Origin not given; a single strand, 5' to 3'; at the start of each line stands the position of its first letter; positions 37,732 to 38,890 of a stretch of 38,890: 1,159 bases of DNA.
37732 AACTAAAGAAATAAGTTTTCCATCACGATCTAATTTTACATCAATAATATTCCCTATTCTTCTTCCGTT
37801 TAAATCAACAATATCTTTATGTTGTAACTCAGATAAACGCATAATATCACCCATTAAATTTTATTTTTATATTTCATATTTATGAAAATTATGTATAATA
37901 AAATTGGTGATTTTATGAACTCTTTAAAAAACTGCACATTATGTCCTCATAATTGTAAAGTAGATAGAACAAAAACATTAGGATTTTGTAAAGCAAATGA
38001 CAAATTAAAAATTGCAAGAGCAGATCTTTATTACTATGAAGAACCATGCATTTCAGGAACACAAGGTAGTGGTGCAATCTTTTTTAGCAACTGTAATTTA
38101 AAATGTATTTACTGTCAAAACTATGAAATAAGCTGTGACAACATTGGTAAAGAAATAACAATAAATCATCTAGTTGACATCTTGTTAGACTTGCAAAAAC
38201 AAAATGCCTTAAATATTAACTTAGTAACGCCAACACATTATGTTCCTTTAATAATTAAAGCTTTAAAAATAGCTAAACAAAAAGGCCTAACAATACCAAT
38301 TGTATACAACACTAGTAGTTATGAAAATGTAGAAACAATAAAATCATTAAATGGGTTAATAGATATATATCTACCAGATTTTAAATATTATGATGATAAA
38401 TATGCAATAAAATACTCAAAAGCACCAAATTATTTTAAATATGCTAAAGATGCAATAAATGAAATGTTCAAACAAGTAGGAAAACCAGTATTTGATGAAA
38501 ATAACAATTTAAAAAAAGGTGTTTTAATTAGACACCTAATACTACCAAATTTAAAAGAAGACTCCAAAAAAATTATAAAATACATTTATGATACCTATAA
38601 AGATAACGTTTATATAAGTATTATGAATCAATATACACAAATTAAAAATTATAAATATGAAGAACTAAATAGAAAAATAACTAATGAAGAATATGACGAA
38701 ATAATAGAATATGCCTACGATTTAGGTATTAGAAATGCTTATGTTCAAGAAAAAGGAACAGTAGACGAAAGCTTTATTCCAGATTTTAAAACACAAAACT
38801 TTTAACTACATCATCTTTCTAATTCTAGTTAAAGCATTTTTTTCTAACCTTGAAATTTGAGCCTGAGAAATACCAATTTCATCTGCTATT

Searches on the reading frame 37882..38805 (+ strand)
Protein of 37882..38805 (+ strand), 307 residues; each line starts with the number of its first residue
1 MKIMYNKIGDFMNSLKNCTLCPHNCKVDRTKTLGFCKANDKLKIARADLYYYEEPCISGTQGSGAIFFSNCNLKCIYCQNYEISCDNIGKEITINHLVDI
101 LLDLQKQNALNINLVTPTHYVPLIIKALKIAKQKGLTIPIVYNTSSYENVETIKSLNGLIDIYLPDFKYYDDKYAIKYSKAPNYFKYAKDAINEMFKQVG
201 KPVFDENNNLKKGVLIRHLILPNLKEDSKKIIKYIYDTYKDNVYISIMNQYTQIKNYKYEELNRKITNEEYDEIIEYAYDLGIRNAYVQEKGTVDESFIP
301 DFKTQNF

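Call 47: search_protein_families(library=pfam, proteins=[window:37882-38805:+], max_evalue=0.01)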
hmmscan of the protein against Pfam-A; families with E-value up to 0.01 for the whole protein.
window:37882-38805:+ (307 aa): 2 families
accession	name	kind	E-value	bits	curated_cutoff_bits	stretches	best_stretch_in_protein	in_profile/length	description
PF04055.27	Radical_SAM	-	1.2e-11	45.5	29.5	1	66-202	2-142/166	Radical SAM superfamily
PF13353.11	Fer4_12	-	2.4e-05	25.1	22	1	65-162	9-111/137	4Fe-4S single cluster domain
